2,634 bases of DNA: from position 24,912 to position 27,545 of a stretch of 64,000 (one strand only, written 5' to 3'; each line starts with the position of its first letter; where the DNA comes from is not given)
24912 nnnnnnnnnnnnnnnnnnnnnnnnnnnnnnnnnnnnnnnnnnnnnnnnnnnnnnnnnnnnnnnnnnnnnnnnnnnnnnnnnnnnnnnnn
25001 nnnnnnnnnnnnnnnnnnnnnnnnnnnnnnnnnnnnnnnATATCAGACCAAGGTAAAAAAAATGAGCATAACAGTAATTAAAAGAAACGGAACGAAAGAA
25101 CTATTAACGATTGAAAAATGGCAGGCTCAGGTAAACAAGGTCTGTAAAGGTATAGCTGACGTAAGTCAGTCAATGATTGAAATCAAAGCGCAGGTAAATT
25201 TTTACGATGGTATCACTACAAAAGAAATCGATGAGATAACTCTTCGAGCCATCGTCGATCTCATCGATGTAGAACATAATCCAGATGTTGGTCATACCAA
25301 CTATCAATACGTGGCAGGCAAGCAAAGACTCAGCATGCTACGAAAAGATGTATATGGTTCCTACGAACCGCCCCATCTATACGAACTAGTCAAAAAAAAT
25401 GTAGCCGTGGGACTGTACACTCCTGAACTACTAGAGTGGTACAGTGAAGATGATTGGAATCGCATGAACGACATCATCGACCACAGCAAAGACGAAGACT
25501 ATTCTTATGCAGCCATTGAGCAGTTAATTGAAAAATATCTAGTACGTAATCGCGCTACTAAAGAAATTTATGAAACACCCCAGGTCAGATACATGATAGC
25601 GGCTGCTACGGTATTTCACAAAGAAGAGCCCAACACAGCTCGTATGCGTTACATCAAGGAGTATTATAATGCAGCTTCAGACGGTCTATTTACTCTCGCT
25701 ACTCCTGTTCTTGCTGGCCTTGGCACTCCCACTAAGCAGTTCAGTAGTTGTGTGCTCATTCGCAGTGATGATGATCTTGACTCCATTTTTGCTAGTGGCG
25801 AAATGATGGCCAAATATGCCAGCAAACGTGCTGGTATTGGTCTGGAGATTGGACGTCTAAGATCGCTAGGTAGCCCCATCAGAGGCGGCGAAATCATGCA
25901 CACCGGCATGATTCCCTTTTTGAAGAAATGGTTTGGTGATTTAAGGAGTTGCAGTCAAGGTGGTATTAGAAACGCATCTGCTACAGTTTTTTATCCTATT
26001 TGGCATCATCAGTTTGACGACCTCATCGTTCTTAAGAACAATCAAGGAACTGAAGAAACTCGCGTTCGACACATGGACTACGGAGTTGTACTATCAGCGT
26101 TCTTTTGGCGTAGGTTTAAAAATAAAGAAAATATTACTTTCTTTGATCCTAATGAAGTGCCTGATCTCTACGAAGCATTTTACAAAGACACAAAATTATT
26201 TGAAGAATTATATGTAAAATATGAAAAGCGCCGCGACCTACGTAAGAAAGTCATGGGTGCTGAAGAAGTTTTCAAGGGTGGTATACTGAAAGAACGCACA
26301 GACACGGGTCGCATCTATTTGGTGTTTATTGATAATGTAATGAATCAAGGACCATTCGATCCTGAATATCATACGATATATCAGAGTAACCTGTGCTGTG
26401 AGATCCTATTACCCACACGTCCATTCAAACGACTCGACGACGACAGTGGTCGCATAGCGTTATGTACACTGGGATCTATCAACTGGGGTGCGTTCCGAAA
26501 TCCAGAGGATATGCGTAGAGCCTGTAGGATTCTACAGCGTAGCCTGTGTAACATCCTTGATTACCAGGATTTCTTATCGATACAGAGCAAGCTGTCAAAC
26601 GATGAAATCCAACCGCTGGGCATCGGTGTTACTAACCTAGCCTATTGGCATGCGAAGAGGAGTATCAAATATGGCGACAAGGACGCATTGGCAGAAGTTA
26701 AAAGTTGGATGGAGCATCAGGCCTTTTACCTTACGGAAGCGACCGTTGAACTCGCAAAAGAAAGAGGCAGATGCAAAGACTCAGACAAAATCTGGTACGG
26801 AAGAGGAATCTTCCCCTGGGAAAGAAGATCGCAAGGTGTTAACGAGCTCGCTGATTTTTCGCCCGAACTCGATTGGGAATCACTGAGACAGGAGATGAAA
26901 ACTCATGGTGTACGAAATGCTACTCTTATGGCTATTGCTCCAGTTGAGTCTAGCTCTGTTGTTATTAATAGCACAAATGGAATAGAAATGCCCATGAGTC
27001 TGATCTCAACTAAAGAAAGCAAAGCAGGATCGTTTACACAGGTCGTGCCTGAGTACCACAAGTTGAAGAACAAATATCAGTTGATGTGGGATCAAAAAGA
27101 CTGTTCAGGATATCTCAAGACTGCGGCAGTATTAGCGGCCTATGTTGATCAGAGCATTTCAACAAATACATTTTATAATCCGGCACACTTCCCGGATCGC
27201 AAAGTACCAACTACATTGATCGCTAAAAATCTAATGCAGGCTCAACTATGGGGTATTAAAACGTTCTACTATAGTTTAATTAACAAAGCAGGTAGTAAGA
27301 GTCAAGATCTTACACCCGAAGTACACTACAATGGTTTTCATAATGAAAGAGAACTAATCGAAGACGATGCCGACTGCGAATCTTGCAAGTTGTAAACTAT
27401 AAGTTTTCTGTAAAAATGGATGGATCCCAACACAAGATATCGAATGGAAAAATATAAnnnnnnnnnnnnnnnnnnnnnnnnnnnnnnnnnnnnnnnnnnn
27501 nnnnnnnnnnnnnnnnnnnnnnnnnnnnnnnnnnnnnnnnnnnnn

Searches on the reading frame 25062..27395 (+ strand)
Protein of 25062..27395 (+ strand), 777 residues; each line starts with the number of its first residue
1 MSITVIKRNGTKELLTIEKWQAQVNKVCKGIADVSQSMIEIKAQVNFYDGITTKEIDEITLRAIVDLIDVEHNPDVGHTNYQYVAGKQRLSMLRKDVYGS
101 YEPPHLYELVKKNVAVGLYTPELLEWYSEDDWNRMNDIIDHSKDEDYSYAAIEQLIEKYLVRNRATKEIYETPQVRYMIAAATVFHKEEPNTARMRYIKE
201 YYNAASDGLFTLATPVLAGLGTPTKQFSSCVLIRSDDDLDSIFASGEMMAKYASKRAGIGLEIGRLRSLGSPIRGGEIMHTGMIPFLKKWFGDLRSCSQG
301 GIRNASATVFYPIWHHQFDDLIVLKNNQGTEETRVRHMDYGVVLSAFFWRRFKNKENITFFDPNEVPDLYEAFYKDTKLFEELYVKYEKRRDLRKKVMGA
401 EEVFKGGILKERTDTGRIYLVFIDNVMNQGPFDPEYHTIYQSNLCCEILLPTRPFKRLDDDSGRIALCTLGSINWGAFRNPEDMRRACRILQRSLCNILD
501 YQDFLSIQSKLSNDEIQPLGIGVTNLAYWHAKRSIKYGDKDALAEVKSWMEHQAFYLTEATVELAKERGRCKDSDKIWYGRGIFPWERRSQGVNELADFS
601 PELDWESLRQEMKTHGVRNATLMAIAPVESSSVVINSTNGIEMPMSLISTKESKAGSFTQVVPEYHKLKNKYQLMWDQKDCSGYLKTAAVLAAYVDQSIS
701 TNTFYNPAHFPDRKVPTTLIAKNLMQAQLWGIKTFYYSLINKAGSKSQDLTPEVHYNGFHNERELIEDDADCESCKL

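Call 10: search_protein_families(library=phrogs, proteins=[window:25062-27395:+], max_evalue=0.00001)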
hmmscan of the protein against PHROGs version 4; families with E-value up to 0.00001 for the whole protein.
window:25062-27395:+ (777 aa): 8 families
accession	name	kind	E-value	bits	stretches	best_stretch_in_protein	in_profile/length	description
phrog_84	-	DNA, RNA and nucleotide metabolism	7.3e-266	885.9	1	1-776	61-795/975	ribonucleoside-diphosphate reductase large subunit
phrog_3987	-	DNA, RNA and nucleotide metabolism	6.6e-153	510.6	1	1-474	2-461/467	ribonucleotide reductase large subunit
phrog_3844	-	moron, auxiliary metabolic gene and host takeover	1.1e-125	421.1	1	312-776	1-450/451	NrdA-like aerobic NDP reductase large subunit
phrog_36555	-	DNA, RNA and nucleotide metabolism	2.5e-45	155.3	1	604-777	2-172/172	ribonucleotide reductase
phrog_6132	-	DNA, RNA and nucleotide metabolism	1.3e-16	61.9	1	113-291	106-279/530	ribonucleotide reductase large subunit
phrog_22953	-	DNA, RNA and nucleotide metabolism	8.7e-15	56.2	1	263-445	4-201/201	ribonucleotide reductase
phrog_30939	-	DNA, RNA and nucleotide metabolism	1e-12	47.8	0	193-324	464-593/977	ribonucleotide reductase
phrog_12229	-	DNA, RNA and nucleotide metabolism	7.7e-06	25.6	0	171-305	24-153/577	ribonucleotide reductase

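Call 11: search_dna_similar(query=window:25062-27395:+, collection=phages, mode=protein, max_rows=15)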
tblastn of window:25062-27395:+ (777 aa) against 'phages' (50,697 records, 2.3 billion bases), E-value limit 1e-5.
The search stops at 5000 records and this limit was reached: more records match than are counted here, and every count below describes the 5000 best-scoring records only.
Records with a match: at least 5000; places in all: 5052; records where one place covers at least 80% of the query: 4225.
Best place of each record, by identity: 60-80% 1; <60% 4999.
By first word of the organism name: Escherichia 1138; Vibrio 598; Salmonella 571; Klebsiella 458; Synechococcus 377; Staphylococcus 298; Bacillus 239; Shigella 118; Pseudomonas 107; Acinetobacter 80; and 79 more.
By host as written in the record: - 1015; Escherichia coli 420; Klebsiella pneumoniae 153; Synechococcus 107; Staphylococcus aureus 95; Escherichia coli O157:H7 65; Salmonella enterica 60; Salmonella enterica subsp. enterica serovar Enteritidis PT1 60; and 1025 more.
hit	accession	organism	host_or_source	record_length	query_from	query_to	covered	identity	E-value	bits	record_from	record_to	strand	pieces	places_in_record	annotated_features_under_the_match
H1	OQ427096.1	Xanthomonas phage X1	Xanthomonas campestris pv. campestris ...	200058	3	777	100%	59.5%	0e+0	931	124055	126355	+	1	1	ribonucleotide reductase, alpha subunit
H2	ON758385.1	Xanthomonas phage BUDD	Xanthomonas sp.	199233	5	746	95%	61.3%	0e+0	929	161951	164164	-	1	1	ribonucleotide reductase, alpha subunit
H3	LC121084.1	Ralstonia phage RSP15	-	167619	3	777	100%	55.8%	0e+0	875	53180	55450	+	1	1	ribonucleotide-diphosphate reductase subunit alpha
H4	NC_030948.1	Ralstonia phage RSP15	-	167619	3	777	100%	55.8%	0e+0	875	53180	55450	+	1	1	ribonucleotide reductase large subunit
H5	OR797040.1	Stenotrophomonas phage vB_SmaM_Bhz51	Stenotrophomonas maltophilia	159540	5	775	99%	53.8%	0e+0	865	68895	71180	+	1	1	putative ribonucleoside-diphosphate reductase 1 subunit alpha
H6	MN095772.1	Stenotrophomonas phage Moby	Stenotrophomonas maltophilia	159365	5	775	99%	53.8%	0e+0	864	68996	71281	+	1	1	ribonucleoside diphosphate reductase alpha subunit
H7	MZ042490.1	Stenotrophomonas phage BUCT608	Stenotrophomonas maltophilia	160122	5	775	99%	53.8%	0e+0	864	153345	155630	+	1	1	ribonucleotide reductase of class Ia (aerobic)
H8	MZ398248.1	Stenotrophomonas phage BUCT608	Stenotrophomonas maltophilia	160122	5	775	99%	53.8%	0e+0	864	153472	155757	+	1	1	ribonucleotide reductase of class Ia (aerobic), alpha subunit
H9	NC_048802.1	Stenotrophomonas phage Moby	Stenotrophomonas maltophilia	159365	5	775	99%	53.8%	0e+0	864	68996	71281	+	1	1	ribonucleotide reductase large subunit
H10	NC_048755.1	Stenotrophomonas phage YB07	Stenotrophomonas maltophilia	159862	5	775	99%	53.8%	0e+0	864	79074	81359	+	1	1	ribonucleotide reductase large subunit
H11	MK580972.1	Stenotrophomonas phage YB07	Stenotrophomonas maltophilia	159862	5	775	99%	53.8%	0e+0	864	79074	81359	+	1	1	ribonucleotide reductase large subunit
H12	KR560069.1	Stenotrophomonas phage IME-SM1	Stenotrophomonas sp.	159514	5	775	99%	53.8%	0e+0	863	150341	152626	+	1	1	nrdA: ribonucleotide reductase of class Ia (aerobic) alpha subunit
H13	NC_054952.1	Stenotrophomonas phage IME-SM1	Stenotrophomonas sp.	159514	5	775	99%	53.8%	0e+0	863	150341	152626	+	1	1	nrdA: ribonucleotide reductase large subunit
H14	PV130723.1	Stenotrophomonas phage Yut2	Stenotrophomonas maltophilia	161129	5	775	99%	53.8%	0e+0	863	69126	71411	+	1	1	ribonucleotide reductase large subunit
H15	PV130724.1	Stenotrophomonas phage Yut3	Stenotrophomonas maltophilia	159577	5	775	99%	53.8%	0e+0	863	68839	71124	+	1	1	ribonucleotide reductase large subunit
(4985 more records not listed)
